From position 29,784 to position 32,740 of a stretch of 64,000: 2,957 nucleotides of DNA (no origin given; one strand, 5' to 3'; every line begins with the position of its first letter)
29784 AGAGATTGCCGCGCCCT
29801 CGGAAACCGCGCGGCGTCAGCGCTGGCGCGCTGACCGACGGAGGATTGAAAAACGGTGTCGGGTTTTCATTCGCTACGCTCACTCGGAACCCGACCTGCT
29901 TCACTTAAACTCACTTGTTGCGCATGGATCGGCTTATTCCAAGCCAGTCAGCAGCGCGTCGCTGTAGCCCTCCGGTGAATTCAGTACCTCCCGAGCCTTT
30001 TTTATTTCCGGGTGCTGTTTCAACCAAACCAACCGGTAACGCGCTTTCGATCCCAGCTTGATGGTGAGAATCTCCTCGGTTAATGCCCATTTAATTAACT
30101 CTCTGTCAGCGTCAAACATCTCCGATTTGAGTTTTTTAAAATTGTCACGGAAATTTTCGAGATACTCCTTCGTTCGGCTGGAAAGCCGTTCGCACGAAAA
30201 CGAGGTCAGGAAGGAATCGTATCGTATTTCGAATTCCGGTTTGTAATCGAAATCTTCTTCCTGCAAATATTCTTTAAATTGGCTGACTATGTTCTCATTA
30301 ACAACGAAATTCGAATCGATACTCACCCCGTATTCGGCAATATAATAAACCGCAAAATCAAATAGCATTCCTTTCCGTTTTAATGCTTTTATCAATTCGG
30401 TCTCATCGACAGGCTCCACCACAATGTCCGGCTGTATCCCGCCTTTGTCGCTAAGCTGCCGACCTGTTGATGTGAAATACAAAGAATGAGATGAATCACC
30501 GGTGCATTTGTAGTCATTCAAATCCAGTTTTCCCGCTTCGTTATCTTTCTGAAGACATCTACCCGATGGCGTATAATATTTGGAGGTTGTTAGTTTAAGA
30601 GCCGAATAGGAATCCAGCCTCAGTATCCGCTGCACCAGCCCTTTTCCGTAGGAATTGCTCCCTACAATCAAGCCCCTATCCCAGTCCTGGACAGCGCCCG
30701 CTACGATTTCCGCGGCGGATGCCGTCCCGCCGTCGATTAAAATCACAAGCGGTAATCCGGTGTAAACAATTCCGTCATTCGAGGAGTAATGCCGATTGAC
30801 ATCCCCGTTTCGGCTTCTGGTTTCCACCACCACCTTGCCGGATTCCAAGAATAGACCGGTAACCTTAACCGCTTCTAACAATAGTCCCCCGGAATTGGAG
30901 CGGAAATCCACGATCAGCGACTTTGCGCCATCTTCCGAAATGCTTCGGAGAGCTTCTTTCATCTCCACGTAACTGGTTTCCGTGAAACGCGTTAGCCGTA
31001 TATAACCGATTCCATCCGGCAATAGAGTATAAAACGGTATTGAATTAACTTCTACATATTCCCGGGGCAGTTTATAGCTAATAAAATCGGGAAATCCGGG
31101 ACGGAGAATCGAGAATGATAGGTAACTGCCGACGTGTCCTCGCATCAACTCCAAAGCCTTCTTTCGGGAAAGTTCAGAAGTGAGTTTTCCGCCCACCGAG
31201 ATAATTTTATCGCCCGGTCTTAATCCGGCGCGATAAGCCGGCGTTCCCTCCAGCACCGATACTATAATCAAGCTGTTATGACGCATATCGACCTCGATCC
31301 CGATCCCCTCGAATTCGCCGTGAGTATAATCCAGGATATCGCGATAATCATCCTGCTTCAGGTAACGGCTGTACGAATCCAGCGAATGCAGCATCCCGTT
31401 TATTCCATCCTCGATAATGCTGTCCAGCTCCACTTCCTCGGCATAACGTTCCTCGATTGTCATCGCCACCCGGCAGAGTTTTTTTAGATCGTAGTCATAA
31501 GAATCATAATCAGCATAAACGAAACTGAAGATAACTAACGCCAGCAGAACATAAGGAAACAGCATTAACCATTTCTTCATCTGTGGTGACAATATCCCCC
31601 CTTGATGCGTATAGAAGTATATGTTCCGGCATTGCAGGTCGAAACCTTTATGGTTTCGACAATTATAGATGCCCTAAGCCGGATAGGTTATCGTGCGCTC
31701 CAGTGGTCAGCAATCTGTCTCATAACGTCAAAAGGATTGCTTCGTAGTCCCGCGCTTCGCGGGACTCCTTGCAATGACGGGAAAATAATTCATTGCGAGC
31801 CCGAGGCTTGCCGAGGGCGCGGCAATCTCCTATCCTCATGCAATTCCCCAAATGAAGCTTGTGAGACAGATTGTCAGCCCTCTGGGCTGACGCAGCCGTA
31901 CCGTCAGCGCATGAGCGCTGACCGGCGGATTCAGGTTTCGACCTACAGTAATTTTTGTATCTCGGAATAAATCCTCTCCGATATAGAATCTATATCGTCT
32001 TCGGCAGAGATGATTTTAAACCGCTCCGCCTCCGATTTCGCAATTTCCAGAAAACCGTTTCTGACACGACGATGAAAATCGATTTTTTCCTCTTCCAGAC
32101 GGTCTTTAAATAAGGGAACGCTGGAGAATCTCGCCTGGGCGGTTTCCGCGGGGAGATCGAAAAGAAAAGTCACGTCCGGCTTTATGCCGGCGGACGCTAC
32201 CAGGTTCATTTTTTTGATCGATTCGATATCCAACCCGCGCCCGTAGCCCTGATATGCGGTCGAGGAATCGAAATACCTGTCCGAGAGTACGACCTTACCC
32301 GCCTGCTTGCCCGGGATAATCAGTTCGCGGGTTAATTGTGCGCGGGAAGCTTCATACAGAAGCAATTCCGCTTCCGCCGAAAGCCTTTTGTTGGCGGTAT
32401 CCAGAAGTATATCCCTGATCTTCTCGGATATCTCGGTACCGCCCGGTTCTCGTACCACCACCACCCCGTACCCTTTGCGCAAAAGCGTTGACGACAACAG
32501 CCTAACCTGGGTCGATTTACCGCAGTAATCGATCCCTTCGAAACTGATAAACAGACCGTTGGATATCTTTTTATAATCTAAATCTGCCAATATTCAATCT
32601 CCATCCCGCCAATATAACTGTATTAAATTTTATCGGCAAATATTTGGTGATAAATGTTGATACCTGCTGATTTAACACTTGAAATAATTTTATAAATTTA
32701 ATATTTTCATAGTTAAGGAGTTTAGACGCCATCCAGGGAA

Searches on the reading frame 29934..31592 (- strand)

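Call 33: search_protein_families(library=pfam, proteins=[window:29934-31592:-])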
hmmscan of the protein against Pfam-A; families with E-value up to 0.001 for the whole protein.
window:29934-31592:- (552 aa): 5 families
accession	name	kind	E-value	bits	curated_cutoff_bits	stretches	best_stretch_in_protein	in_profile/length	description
PF03572.23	Peptidase_S41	-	8.6e-49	165.7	24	1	195-350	2-157/165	Peptidase family S41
PF17820.7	PDZ_6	-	1.5e-11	44.3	27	1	109-158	1-48/54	PDZ domain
PF13180.12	PDZ_2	-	1.5e-09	38.4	27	1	97-166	3-71/80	PDZ domain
PF00595.29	PDZ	-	7.4e-09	36.3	23.2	1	95-155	10-74/81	PDZ domain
PF22694.1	CtpB_N-like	-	9.3e-06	26.5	27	1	34-81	36-84/85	Activating protease CtpB N-terminal domain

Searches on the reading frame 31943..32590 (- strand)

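Call 33: search_protein_families(library=pfam, proteins=[window:31943-32590:-])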
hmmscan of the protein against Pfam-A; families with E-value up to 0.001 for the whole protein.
window:31943-32590:- (215 aa): 1 family
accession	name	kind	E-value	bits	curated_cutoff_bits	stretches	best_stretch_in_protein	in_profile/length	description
PF02223.23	Thymidylate_kin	-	1e-45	156.2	27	1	17-207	1-185/185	Thymidylate kinase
